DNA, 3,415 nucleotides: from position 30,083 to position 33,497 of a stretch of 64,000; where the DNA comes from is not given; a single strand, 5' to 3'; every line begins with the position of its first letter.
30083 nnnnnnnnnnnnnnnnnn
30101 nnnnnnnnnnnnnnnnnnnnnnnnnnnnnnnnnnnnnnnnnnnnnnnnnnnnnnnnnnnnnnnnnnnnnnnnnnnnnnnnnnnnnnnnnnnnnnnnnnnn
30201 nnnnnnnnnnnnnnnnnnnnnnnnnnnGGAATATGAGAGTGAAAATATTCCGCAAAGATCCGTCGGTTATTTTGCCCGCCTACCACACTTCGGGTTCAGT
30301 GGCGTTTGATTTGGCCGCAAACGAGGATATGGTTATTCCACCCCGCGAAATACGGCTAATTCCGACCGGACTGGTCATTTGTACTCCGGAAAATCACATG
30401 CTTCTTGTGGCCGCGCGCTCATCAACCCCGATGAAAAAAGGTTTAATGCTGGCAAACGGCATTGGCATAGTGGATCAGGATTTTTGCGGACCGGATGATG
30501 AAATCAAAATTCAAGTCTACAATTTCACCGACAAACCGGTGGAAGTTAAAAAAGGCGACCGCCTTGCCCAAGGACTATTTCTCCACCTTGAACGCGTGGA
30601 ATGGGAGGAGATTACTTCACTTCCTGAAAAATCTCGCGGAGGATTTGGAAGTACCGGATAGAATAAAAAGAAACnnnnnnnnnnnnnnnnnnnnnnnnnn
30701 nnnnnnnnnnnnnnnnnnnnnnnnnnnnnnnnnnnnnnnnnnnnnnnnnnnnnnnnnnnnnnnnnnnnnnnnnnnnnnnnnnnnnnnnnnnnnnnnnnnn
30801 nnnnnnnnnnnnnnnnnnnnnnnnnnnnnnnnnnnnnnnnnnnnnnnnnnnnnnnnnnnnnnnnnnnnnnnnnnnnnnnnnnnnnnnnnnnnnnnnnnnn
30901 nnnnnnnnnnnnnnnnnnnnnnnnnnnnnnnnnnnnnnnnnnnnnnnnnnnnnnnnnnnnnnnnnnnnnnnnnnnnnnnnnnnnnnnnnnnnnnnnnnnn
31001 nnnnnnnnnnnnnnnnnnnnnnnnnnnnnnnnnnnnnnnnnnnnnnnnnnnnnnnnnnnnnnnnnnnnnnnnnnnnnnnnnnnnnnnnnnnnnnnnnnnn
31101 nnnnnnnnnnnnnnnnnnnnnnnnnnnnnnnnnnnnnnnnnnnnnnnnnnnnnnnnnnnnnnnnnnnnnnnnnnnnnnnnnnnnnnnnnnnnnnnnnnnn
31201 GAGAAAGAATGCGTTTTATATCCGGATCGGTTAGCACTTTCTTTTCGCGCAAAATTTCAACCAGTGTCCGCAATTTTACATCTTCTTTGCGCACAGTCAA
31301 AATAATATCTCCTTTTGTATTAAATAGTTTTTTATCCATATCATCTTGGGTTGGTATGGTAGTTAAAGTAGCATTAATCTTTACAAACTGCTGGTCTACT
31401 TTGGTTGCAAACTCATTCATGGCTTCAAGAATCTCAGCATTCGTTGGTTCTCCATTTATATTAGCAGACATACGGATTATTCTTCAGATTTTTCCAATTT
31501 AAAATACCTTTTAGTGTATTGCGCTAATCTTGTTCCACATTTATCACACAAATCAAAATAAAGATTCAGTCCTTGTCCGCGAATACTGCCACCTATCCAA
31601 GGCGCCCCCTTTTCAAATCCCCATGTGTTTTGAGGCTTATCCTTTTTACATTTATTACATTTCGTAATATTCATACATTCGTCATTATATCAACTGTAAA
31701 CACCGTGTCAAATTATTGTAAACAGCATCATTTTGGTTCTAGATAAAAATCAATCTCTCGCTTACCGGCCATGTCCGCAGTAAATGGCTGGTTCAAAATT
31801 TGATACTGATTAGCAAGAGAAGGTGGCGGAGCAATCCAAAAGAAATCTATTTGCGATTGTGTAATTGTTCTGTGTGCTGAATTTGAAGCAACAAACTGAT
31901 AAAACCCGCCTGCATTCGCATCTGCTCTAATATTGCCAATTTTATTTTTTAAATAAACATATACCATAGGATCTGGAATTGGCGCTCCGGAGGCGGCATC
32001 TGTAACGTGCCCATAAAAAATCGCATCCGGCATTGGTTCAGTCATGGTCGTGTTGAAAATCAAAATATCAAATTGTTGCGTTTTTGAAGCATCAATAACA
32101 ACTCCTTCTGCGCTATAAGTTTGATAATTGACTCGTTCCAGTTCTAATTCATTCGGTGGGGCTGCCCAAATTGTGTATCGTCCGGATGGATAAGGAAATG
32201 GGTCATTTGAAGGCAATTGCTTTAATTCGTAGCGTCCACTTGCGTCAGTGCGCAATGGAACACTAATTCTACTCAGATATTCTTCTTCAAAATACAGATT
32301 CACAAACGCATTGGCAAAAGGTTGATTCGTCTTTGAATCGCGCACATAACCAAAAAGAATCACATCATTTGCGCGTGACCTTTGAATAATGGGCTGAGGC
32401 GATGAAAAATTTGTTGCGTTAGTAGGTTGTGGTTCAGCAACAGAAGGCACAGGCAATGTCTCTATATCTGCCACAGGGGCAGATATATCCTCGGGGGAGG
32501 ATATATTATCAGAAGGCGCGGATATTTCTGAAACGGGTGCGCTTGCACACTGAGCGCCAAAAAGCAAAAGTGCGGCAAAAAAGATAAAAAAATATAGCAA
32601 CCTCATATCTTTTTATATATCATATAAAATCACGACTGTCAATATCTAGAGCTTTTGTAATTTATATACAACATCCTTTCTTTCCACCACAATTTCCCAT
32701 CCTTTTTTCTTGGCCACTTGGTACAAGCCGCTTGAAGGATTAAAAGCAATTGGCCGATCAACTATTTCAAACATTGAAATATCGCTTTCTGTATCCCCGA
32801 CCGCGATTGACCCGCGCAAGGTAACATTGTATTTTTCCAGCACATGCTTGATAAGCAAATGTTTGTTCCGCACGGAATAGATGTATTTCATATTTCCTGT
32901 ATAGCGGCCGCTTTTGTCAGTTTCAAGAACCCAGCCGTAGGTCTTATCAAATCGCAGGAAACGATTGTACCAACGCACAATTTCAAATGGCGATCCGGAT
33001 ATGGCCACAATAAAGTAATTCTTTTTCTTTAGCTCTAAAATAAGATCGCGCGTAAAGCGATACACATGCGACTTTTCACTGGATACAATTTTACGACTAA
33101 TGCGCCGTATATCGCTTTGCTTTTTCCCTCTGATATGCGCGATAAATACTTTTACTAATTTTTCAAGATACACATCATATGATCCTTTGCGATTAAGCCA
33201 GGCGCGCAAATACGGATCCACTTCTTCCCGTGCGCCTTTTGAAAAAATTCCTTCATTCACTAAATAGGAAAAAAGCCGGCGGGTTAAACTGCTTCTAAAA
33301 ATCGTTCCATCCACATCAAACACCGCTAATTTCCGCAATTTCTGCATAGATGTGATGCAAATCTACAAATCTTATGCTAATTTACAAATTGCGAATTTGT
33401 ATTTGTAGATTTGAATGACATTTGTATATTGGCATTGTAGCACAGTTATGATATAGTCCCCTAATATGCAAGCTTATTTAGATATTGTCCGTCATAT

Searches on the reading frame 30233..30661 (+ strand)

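Call 12: search_protein_families(library=ncbifam, proteins=[window:30233-30661:+])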
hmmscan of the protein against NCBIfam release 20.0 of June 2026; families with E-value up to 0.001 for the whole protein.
window:30233-30661:+ (142 aa): 4 families
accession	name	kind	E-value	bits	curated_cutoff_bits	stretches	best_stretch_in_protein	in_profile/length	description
TIGR00576.1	dut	superfamily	3.6e-32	111.1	102.55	1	3-142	2-142/143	dUTP diphosphatase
NF001862.0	PRK00601.1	equivalog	7.4e-32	110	103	1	3-142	8-148/150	dUTP diphosphatase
NF010561.0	PRK13956.1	equivalog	4.4e-23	81.7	223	1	12-142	16-146/147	dUTP diphosphatase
TIGR02274.1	dCTP_deam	equivalog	1.3e-09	38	92.8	1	4-121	41-156/180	dCTP deaminase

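Call 13: search_protein_families(library=pfam, proteins=[window:30233-30661:+])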
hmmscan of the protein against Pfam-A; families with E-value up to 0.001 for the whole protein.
window:30233-30661:+ (142 aa): 2 families
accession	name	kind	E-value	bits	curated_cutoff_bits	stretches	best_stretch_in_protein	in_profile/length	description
PF00692.24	dUTPase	-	3.7e-22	78.9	22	1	13-142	4-129/129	dUTPase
PF22769.1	DCD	-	7.9e-07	29.7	27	1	28-116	66-150/153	dCTP deaminase-like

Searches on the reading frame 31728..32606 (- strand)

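Call 12: search_protein_families(library=ncbifam, proteins=[window:31728-32606:-])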
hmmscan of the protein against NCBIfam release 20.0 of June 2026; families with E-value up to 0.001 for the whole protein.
window:31728-32606:- (292 aa): 0 families

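Call 13: search_protein_families(library=pfam, proteins=[window:31728-32606:-])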
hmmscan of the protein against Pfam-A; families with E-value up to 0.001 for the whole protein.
window:31728-32606:- (292 aa): 2 families
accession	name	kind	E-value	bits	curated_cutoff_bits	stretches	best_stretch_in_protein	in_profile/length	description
PF13620.12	CarboxypepD_reg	-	9.7e-12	45.5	32.3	0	85-133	3-47/82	Carboxypeptidase regulatory-like domain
PF13715.12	CarbopepD_reg_2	-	3e-06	27.6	32.2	0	86-134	3-44/88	CarboxypepD_reg-like domain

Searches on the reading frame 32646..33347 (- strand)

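Call 73: search_protein_families(library=pfam, proteins=[window:32646-33347:-], max_evalue=0.001)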
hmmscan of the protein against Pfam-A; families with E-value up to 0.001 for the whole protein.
window:32646-33347:- (233 aa): 4 families
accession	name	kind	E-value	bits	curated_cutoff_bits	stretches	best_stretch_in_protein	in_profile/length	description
PF12710.13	HAD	-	1.5e-14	55.3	27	1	8-194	1-189/189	haloacid dehalogenase-like hydrolase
PF00702.32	Hydrolase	-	1.6e-07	32.3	26.4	1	6-194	2-188/191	haloacid dehalogenase-like hydrolase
PF08282.18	Hydrolase_3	-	3e-07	30.9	20.9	1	161-203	187-229/255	haloacid dehalogenase-like hydrolase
PF13419.12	HAD_2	-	0.00038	21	23.8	0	9-191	2-166/178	Haloacid dehalogenase-like hydrolase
